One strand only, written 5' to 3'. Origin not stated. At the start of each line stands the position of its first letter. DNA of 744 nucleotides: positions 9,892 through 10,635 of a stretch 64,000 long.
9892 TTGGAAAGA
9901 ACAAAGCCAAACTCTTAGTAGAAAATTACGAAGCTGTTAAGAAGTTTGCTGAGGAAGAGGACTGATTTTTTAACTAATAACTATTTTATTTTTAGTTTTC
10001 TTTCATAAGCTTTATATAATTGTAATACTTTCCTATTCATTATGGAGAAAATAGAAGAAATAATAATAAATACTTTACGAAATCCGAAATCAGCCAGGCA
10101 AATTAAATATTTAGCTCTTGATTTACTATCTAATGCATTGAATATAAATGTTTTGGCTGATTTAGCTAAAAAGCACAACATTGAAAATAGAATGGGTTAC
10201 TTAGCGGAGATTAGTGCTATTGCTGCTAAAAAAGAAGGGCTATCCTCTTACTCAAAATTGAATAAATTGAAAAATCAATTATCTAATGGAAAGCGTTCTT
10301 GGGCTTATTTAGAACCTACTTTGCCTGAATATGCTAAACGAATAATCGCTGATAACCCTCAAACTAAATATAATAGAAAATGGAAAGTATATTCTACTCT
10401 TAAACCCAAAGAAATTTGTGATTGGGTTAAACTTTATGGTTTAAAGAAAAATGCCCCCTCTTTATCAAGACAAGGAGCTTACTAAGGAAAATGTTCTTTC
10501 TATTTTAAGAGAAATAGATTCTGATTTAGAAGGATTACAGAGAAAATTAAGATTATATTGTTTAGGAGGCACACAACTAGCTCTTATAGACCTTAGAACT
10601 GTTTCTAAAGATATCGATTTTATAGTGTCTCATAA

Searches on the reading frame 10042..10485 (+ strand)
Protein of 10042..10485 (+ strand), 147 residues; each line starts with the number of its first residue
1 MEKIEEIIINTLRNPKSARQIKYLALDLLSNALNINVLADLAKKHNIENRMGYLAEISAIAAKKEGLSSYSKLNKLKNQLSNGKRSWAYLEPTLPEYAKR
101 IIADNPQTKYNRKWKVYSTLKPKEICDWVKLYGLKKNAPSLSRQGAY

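Call 4: search_protein_families(library=pfam, proteins=[window:10042-10485:+], max_evalue=0.1)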
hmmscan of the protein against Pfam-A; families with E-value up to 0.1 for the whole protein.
window:10042-10485:+ (147 aa): 0 families

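Call 5: search_protein_families(library=padloc, proteins=[window:10042-10485:+], max_evalue=0.1)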
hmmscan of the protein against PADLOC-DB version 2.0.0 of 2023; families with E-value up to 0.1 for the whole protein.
window:10042-10485:+ (147 aa): 0 families

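Call 43: search_protein_families(library=ncbifam, proteins=[window:10042-10485:+], max_evalue=0.1)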
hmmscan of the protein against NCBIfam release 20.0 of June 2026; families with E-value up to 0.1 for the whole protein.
window:10042-10485:+ (147 aa): 2 families
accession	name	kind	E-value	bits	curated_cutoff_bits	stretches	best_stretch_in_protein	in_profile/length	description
NF000355.4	ribo_prot_ABC_F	equivalog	0.056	12.3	380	1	34-107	81-145/499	ribosomal protection-like ABC-F family protein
NF033433.1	NisI_immun_dup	domain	0.092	13.2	35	0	37-90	21-77/105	NisI/SpaI family lantibiotic immunity lipoprotein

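Call 52: search_protein_representatives(protein=window:10042-10485:+)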
Query: 147 residues. Proteins with E-value up to 0.001 (for the whole library): 51; up to 1e-10: 29; up to 1e-30: 2. The best 51 are listed.
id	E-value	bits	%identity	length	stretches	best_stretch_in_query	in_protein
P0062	3.0e-89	312.4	100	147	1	1-147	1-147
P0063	1.6e-55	203.1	63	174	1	1-146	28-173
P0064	5.5e-29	117.2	44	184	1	4-134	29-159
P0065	3.2e-28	114.8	39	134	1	11-136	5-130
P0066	4.0e-27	111.2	47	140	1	8-140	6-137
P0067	6.1e-24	100.9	42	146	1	11-139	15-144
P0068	5.3e-23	97.9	39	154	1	5-136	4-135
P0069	8.0e-22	94.0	33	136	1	1-133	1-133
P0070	3.0e-21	92.2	36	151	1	17-144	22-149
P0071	4.2e-21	91.7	40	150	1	18-132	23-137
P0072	4.4e-21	91.6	40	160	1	4-133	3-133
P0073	4.4e-21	91.6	38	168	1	4-143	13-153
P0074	5.5e-21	91.3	34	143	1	5-141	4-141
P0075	2.6e-19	85.9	37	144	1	9-141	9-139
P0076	6.1e-19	84.7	38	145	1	7-138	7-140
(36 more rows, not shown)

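Call 57: search_solved_structures(query=A4, max_evalue=1)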
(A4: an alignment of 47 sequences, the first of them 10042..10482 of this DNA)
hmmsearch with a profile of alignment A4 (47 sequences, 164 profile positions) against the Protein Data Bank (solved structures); distinct sequences matched with E-value up to 1: 3.
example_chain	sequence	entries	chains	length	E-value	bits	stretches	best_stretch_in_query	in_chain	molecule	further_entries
7udm_A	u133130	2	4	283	0.41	13.4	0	59-95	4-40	Designed helical repeat protein (DHR) RPB_PLP1_R6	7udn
7udl_A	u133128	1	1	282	0.46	13.3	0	60-95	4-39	Designed helical repeat protein (DHR) RPB_PLP1_R6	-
3fiq_A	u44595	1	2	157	0.88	12.4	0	68-104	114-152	Odorant-binding protein 1F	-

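Call 59: search_protein_families(library=pfam, alignment_id=A4, max_evalue=0.01)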
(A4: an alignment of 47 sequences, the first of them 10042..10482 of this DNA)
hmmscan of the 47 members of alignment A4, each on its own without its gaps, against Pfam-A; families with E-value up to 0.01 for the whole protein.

A. member 1, window:10042-10482:+ (147 aa): 0 families

B. families by the number of members that match (of 47 scanned): 4 families
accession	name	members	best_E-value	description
PF15173.11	FAM180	1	0.0022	FAM180 family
PF12899.13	Glyco_hydro_100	1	0.0023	Alkaline and neutral invertase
PF17613.7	motB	1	0.0031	Modifier of transcription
PF13463.12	HTH_27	1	0.0046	Winged helix DNA-binding domain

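Call 63: predict_structure(alignment_id=A4)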
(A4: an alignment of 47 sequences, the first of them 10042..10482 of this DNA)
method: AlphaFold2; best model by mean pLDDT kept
length: 147 residues; sequences in the alignment: 47
mean_pLDDT: 92.5   pTM: 0.87
mean pLDDT of the five models: 92.5, 92.4, 92.0, 91.5, 91.1
residues with pLDDT >= 90: 127; 70-90: 7; 50-70: 9; < 50: 4
segments of 3 or more residues with pLDDT < 50: 144-147
pLDDT, mean of each block of 10 residues (from residue 1): 94 96 96 97 97 98 97 98 94 97 98 98 97 68 49
secondary structure, 60 per line:
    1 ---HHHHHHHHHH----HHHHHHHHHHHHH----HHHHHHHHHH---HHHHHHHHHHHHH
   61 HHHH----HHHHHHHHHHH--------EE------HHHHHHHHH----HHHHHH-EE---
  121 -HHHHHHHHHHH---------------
elements in order: H4-13 H18-30 H35-44 H48-64 H69-79 H96-104 H109-114 H122-132

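Call 68: fold_search(model_id=the predicted structure, library=pdb)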
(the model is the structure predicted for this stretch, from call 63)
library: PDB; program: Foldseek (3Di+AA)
matches with E <= 10: 131; with E <= 0.001: 0
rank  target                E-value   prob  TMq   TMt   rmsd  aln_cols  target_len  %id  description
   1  2wca                  1.3e+00  0.08  0.20  0.07  14.0       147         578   16  BtGH84 in complex with n-butyl pugnac (released 2009-06-16)
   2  7te2                  1.4e+00  0.21  0.30  0.23   7.2       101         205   12  Crystal Structure of AerR from Rhodobacter capsulatus at 2.25 A. (released 2022-08-31)
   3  4z39_A                1.4e+00  0.08  0.18  0.20   9.9       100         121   16  Structure of OBP3 from the vetch aphid Megoura viciae (released 2016-04-13)
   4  7k41                  1.5e+00  0.06  0.20  0.07  14.0       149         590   17  Bacterial O-GlcNAcase (OGA) with compound (released 2021-01-13)
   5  7ou8_AAA              1.5e+00  0.06  0.19  0.06  13.9       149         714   17  Human O-GlcNAc hydrolase in complex with DNJNAc-thiazolidines (released 2022-04-13)
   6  5abf_B                1.5e+00  0.04  0.19  0.06  15.2       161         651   16  Structure of GH84 with ligand (released 2015-11-18)
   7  8e12_B                1.7e+00  0.10  0.19  0.18   8.1        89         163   18  Homotrimeric variant of tcTRP9, BGL14 (released 2023-04-12)
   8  4ur9_B                1.8e+00  0.06  0.20  0.07  13.9       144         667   16  Structure of ligand bound glycosylhydrolase (released 2015-02-25)
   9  5fl1_B                1.8e+00  0.04  0.19  0.07  13.5       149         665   16  Structure of a hydrolase with an inhibitor (released 2016-08-31)
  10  5cwm                  1.9e+00  0.13  0.24  0.17   9.3        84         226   13  Crystal structure of de novo designed helical repeat protein DHR64 (released 2015-12-16)
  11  5abg_B                1.9e+00  0.06  0.20  0.07  13.9       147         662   16  Structure of GH84 with ligand (released 2015-11-18)
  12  2j47                  1.9e+00  0.06  0.19  0.07  13.9       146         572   17  Bacteroides thetaiotaomicron GH84 O-GlcNAcase in complex with a imidazole-pugnac hybrid inhibitor (released 2006-10-03)
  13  1zel_A                2.0e+00  0.41  0.45  0.25   5.2       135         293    7  Crystal structure of RV2827C protein from Mycobacterium tuberculosis (released 2006-05-02)
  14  9bon_A                2.0e+00  0.07  0.20  0.07  13.4       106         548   23  Crystal structure of glucosyltransferase (GTD) domain of TpeL (released 2024-08-07)
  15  4exn_A                2.0e+00  0.04  0.19  0.16  14.6       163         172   16  Crystal structure of mouse Interleukin-34 (released 2012-05-30)
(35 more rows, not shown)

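Call 97: search_protein_families(library=phrogs, proteins=[window:10042-10485:+], max_evalue=0.01)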
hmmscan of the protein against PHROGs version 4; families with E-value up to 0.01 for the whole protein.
window:10042-10485:+ (147 aa): 0 families

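Call 100: fold_search(model_id=the predicted structure, library=viral)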
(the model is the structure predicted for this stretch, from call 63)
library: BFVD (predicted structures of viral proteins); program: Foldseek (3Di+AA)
matches with E <= 10: 149; with E <= 0.001: 0
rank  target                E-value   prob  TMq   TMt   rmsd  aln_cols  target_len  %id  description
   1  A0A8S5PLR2            1.5e+00  0.06  0.19  0.14  21.5       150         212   15  Uncharacterized protein [Myoviridae sp. ctisV53]
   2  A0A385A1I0            1.5e+00  0.05  0.19  0.09  16.4       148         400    9  (no name in the UniProt tables at hand)
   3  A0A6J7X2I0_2          1.5e+00  0.04  0.17  0.05  18.0       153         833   16  Uncharacterized protein [uncultured Caudovirales phage]
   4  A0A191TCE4            2.0e+00  0.08  0.24  0.15  15.6       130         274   19  (no name in the UniProt tables at hand)
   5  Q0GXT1                2.3e+00  0.03  0.17  0.20  12.8        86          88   20  Uncharacterized protein [Lactococcus phage Q54]
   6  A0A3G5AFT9            2.8e+00  0.06  0.20  0.17   8.9       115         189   13  Uncharacterized protein [Solivirus sp.]
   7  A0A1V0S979            3.0e+00  0.20  0.38  0.18  16.4       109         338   16  Uncharacterized protein [Catovirus CTV1]
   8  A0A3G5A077            3.0e+00  0.09  0.25  0.09   7.5       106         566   16  Leucine-rich repeat protein [Edafosvirus sp.]
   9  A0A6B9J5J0            3.0e+00  0.03  0.17  0.18  18.6       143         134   14  DNA polymerase clamp loader subunit [Vibrio phage vB_VchM_Kuja]
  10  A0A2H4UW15            3.1e+00  0.08  0.24  0.17   6.3       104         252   12  Uncharacterized protein [Bodo saltans virus]
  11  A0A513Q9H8            3.1e+00  0.02  0.16  0.06  18.0       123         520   19  Polyprotein (Fragment) [Sapelovirus A]
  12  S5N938                3.3e+00  0.04  0.20  0.10  16.5       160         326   16  Diguanylate kinase signaling-like protein [Hemileuca sp. nucleopolyhedrovirus]
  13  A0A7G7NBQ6            3.3e+00  0.03  0.20  0.23  10.5       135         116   12  (no name in the UniProt tables at hand)
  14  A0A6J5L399            3.3e+00  0.03  0.24  0.23  16.3       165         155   14  Uncharacterized protein [uncultured Caudovirales phage]
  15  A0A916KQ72            3.5e+00  0.11  0.26  0.32   8.2        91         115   14  Uncharacterized protein [Mythimna separata entomopoxvirus 'L']
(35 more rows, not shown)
